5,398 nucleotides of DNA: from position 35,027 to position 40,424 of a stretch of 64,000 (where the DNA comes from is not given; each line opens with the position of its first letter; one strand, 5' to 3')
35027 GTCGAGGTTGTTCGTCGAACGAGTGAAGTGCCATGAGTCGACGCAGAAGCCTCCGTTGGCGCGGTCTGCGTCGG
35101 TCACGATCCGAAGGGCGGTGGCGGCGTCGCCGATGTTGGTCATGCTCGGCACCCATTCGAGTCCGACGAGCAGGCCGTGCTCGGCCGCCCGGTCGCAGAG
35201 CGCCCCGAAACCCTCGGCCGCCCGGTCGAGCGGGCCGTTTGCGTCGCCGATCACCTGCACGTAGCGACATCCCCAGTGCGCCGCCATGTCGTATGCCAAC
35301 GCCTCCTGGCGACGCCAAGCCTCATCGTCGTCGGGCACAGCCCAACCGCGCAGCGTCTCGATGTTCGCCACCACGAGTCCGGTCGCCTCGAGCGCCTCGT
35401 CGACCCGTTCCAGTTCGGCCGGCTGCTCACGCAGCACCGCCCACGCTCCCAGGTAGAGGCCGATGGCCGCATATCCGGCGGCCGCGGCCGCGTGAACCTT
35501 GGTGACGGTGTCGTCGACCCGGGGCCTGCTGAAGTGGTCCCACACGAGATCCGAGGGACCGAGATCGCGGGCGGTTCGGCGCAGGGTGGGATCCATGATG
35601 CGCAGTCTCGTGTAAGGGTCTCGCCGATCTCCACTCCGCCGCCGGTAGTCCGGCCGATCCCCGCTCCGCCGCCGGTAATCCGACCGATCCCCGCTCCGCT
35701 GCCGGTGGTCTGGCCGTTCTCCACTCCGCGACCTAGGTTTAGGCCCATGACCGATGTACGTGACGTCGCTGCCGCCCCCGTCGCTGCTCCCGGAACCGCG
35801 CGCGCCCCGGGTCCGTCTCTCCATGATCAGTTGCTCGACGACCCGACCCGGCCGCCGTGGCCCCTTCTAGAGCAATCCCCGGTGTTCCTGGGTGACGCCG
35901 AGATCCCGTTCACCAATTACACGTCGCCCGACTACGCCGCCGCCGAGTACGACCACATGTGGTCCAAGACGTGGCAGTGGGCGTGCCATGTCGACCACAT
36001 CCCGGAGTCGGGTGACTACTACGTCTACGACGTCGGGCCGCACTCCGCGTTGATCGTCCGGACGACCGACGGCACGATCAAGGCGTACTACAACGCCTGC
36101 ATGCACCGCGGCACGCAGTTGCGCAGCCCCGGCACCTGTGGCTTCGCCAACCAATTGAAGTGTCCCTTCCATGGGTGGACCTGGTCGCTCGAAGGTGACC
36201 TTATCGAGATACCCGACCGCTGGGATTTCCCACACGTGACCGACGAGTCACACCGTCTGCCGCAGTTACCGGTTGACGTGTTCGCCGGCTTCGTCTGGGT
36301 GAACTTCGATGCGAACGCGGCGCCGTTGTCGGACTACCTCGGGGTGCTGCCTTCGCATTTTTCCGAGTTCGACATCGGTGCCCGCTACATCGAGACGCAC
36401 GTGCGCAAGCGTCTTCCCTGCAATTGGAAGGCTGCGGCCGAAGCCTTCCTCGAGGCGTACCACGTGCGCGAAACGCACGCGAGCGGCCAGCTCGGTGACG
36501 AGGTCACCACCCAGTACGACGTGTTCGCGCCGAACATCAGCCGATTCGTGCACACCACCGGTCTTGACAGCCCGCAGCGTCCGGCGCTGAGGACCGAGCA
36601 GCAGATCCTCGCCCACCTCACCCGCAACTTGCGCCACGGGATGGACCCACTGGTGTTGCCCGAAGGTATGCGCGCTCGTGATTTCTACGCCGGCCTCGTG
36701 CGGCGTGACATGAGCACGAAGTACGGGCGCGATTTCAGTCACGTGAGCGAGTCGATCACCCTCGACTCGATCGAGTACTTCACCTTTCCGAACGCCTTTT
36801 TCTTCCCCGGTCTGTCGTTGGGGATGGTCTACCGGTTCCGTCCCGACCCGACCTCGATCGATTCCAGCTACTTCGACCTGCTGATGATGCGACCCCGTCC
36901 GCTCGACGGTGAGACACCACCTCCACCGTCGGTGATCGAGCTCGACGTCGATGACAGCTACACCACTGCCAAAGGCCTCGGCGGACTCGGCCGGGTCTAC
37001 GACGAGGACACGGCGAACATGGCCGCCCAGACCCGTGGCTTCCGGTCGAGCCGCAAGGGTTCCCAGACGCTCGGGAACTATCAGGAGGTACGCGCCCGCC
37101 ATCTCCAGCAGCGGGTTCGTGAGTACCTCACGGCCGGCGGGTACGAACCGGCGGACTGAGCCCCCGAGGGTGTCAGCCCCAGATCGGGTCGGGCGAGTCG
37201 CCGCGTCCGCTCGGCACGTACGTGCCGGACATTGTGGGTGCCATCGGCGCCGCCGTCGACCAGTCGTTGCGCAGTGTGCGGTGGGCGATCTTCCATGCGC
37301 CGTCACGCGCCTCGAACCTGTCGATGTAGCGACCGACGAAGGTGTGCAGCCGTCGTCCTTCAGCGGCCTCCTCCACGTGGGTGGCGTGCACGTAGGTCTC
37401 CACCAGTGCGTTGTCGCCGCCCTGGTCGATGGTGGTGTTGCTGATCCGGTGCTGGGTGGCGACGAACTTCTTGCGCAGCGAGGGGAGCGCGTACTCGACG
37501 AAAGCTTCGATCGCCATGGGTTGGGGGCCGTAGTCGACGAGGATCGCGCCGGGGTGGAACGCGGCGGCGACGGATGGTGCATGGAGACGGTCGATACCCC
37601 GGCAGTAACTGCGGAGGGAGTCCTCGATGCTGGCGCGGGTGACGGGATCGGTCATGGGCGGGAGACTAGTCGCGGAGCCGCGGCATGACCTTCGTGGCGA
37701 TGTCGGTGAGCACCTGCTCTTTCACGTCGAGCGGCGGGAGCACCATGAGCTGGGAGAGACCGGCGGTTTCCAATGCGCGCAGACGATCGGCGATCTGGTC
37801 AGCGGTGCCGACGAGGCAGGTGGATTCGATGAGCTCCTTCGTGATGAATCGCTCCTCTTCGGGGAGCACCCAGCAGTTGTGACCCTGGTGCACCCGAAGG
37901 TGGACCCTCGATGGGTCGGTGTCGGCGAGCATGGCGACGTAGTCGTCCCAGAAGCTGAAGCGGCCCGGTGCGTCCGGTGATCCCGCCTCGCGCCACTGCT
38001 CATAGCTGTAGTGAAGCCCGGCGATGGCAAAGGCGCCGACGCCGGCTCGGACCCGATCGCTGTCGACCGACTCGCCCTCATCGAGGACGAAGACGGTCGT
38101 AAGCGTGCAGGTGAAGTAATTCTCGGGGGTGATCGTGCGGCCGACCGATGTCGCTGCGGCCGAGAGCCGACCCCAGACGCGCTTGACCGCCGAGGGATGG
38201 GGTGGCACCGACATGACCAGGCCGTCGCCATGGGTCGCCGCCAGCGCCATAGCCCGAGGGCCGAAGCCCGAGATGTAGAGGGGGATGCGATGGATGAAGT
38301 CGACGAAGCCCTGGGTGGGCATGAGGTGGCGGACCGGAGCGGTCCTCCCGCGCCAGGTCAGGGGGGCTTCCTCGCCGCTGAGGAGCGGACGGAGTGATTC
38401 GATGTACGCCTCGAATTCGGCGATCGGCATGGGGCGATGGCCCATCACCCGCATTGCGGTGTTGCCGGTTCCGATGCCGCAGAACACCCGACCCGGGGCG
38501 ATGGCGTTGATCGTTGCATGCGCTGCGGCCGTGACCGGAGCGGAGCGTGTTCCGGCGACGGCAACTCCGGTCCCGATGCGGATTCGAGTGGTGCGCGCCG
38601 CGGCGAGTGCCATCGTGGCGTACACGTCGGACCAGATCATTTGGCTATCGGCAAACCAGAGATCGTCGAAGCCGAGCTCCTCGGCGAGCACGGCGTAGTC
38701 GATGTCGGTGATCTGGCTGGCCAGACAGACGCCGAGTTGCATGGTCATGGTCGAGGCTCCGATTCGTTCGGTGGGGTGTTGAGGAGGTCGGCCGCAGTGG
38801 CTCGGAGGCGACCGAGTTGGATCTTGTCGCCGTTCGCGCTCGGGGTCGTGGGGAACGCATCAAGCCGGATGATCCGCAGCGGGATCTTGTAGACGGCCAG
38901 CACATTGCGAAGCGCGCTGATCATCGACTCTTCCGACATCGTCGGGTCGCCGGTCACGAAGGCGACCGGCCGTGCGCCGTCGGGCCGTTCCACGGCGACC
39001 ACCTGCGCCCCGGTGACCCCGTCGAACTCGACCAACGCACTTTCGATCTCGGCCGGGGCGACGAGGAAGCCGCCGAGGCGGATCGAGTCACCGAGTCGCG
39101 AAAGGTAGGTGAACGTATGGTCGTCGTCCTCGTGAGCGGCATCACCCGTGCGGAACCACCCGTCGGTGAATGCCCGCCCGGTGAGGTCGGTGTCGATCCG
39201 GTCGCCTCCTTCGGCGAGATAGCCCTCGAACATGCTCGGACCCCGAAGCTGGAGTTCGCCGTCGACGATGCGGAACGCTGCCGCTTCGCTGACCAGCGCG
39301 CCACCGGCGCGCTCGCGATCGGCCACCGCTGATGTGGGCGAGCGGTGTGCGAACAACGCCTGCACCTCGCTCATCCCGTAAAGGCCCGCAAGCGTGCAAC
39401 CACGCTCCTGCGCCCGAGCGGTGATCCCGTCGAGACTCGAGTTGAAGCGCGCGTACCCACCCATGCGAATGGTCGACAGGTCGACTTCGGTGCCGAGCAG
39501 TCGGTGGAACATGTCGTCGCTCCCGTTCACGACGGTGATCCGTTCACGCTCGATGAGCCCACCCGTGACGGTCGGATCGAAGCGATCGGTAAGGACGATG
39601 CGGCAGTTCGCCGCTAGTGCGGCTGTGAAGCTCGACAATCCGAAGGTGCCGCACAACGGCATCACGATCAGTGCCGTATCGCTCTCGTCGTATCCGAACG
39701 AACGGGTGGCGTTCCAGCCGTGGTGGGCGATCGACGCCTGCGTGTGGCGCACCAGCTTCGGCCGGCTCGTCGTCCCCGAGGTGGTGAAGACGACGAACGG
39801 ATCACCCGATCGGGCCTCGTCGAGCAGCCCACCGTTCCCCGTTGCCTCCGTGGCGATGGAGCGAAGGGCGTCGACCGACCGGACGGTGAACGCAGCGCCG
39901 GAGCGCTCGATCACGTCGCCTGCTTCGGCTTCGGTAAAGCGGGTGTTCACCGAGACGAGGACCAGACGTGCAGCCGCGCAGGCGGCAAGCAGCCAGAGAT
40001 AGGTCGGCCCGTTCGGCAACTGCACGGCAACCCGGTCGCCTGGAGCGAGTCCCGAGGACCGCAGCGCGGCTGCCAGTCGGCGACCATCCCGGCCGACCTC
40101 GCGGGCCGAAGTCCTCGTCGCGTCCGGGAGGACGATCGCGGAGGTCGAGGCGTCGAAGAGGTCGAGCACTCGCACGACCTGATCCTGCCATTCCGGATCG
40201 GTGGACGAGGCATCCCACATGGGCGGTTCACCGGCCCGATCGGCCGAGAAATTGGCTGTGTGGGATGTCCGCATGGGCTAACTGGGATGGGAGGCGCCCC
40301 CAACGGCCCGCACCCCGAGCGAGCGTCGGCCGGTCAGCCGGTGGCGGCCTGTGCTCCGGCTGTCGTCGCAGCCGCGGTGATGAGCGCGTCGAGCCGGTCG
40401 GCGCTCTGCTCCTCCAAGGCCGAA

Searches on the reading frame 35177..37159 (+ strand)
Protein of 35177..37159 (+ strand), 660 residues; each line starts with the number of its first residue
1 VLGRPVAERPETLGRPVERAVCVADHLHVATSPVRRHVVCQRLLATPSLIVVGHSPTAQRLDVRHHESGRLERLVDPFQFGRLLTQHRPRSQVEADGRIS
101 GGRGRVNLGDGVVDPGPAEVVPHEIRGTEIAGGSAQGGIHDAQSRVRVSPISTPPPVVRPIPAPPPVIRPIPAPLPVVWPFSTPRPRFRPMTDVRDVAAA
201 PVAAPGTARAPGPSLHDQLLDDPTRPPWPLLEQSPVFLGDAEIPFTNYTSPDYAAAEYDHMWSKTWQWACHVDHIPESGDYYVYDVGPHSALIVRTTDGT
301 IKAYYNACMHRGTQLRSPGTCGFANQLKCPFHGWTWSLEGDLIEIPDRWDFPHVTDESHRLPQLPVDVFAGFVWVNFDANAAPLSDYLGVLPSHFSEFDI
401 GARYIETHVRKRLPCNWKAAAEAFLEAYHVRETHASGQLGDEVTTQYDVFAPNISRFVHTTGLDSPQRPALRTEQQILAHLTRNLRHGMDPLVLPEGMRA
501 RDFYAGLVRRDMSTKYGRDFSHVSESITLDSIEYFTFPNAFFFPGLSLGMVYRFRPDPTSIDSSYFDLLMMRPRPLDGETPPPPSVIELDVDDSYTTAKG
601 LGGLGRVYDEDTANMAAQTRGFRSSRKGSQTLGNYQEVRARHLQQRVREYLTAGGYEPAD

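Call 60: search_protein_families(library=pfam, proteins=[window:35177-37159:+], max_evalue=0.00001)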
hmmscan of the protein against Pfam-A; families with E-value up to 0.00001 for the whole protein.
window:35177-37159:+ (660 aa): 2 families
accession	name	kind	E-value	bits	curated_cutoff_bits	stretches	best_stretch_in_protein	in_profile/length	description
PF00355.32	Rieske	-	5.5e-17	61.9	20.3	1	265-348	1-81/88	Rieske [2Fe-2S] domain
PF00848.25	Ring_hydroxyl_A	-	8.7e-17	62.2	24.9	1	412-652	13-207/208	Ring hydroxylating alpha subunit (catalytic domain)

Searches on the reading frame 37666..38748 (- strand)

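Call 60: search_protein_families(library=pfam, proteins=[window:37666-38748:-], max_evalue=0.00001)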
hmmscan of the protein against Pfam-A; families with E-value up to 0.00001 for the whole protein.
window:37666-38748:- (360 aa): 1 family
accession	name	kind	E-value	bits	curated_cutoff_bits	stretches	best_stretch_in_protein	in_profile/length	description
PF00296.26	Bac_luciferase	-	5.3e-43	148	27.9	1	16-332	26-313/314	Luciferase-like monooxygenase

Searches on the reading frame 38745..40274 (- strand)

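Call 60: search_protein_families(library=pfam, proteins=[window:38745-40274:-], max_evalue=0.00001)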
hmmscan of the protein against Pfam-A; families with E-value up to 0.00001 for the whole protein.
window:38745-40274:- (509 aa): 2 families
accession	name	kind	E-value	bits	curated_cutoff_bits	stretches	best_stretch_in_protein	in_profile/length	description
PF00501.34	AMP-binding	-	2.1e-40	139.1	29.9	1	48-353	15-384/384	AMP-binding enzyme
PF13193.12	AMP-binding_C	-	5.9e-09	37.2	24.5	1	409-480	1-75/76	AMP-binding enzyme C-terminal domain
